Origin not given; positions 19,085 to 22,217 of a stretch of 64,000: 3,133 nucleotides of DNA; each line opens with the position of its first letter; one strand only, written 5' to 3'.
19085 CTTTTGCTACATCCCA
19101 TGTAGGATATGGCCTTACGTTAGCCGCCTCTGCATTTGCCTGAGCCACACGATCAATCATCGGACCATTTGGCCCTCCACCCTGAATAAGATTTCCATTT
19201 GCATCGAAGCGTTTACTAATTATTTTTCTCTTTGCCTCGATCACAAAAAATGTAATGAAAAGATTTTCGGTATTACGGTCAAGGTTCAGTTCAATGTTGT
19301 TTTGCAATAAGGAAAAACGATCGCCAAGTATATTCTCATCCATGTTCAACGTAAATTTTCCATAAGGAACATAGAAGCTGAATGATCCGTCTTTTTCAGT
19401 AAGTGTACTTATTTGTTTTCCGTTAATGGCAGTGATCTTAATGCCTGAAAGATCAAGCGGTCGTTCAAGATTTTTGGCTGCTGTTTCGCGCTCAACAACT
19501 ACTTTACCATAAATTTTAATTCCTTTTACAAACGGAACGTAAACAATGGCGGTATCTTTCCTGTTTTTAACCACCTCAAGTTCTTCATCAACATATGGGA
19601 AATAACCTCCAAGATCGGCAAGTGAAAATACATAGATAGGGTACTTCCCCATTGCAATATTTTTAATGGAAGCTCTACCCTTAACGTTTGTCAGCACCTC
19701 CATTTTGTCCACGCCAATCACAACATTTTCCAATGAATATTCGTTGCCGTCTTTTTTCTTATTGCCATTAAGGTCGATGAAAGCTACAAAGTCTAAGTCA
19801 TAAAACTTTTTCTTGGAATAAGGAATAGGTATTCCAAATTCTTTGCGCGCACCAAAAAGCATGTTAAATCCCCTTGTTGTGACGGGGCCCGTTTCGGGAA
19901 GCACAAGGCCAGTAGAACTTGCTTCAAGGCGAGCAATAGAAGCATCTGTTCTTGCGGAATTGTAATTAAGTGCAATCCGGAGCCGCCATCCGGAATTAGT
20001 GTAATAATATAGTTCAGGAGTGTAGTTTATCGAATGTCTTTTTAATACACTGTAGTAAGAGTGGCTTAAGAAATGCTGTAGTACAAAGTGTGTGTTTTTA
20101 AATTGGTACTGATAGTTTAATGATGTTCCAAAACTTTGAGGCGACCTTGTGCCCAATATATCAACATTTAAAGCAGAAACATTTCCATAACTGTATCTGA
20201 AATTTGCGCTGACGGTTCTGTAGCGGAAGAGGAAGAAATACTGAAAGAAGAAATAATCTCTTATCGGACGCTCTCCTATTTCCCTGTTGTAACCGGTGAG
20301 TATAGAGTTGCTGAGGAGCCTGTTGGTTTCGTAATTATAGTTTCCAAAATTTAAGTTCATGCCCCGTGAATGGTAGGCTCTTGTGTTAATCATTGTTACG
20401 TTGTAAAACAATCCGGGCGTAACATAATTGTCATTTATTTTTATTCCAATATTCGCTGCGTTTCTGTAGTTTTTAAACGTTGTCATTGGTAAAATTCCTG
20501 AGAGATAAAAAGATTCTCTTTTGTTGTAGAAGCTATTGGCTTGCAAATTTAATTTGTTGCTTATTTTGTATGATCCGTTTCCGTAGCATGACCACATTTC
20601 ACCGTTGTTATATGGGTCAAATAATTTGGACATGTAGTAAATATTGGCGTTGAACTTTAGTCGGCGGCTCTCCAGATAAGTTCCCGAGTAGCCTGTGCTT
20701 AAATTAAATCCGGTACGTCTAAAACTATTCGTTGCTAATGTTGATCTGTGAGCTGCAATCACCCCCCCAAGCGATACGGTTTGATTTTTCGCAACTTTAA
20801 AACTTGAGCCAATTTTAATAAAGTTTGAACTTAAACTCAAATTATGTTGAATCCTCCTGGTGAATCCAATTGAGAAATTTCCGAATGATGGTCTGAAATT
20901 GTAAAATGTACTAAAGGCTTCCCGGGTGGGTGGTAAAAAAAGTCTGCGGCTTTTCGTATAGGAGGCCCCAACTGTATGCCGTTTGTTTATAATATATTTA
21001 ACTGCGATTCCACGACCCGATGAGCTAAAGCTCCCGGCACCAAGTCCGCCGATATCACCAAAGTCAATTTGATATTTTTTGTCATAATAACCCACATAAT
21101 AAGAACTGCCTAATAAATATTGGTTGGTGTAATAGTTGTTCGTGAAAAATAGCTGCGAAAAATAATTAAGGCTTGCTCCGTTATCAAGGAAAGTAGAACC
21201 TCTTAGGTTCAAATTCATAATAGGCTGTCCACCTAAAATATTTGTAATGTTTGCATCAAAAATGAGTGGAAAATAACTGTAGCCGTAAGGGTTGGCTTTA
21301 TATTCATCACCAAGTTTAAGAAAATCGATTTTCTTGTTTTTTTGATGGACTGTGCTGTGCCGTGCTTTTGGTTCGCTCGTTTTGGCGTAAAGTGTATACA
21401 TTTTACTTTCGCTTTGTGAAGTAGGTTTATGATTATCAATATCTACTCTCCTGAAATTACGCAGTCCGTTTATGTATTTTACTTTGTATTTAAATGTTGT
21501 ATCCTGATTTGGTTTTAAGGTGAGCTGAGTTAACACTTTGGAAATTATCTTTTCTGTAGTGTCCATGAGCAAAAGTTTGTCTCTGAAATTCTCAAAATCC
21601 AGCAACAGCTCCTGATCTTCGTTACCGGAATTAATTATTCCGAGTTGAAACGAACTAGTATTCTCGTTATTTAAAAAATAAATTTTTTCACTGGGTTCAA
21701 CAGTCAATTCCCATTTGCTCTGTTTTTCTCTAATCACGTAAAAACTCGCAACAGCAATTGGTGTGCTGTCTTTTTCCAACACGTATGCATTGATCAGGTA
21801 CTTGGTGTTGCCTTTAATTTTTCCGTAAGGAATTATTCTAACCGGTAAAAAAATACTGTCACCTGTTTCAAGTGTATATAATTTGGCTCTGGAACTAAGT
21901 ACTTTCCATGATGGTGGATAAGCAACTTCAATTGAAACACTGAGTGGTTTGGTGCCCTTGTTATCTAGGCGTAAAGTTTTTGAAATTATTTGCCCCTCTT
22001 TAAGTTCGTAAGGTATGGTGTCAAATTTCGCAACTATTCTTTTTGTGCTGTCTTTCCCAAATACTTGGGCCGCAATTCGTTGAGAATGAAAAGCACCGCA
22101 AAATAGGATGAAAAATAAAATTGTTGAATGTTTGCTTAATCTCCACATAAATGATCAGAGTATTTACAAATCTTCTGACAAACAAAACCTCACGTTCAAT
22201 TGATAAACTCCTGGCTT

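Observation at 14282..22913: Six-gene envelope locus that looks like an undescribed, peptidoglycan-anchored surface-structure assembly system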

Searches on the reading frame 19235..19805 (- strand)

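Call 71: search_protein_families(library=pfam, proteins=[window:19235-19805:-], max_evalue=10)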
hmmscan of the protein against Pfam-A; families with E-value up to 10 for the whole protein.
window:19235-19805:- (190 aa): 5 families
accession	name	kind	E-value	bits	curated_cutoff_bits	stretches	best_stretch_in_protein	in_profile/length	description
PF13715.12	CarbopepD_reg_2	-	9.2e-05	22.8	32.2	1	119-155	14-50/88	CarboxypepD_reg-like domain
PF17802.7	SpaA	-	0.0001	22.8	23.1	2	16-56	6-55/91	Prealbumin-like fold domain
PF13620.12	CarboxypepD_reg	-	0.00024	21.8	32.3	1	119-154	14-53/82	Carboxypeptidase regulatory-like domain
PF09430.16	EMC7_beta-sandw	-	0.012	16.2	26.6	1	121-156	9-46/122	ER membrane protein complex subunit 7, beta-sandwich domain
PF23194.1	NOMO_5th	-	0.042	14.7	27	1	100-155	4-56/89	NOMO fifth transthyretin-like domain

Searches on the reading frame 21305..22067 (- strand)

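Call 71: search_protein_families(library=pfam, proteins=[window:21305-22067:-], max_evalue=10)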
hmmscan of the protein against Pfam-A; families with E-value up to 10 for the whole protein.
window:21305-22067:- (254 aa): 4 families
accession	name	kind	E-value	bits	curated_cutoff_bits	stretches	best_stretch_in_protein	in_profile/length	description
PF10633.15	NPCBM_assoc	-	0.0023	18.5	24.4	1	28-80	7-60/78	NPCBM-associated, NEW3 domain of alpha-galactosidase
PF25819.1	Nal1_C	-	0.058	13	26.1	1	77-154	155-234/268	Nal1 C-terminal domain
PF11614.14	FixG_C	-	0.075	13.6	25.6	1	120-197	12-84/119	IG-like fold at C-terminal of FixG, putative oxidoreductase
PF21621.3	MPI_cupin_dom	-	0.2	12.1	27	1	56-89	41-73/79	Mannose-6-phosphate isomerase, cupin domain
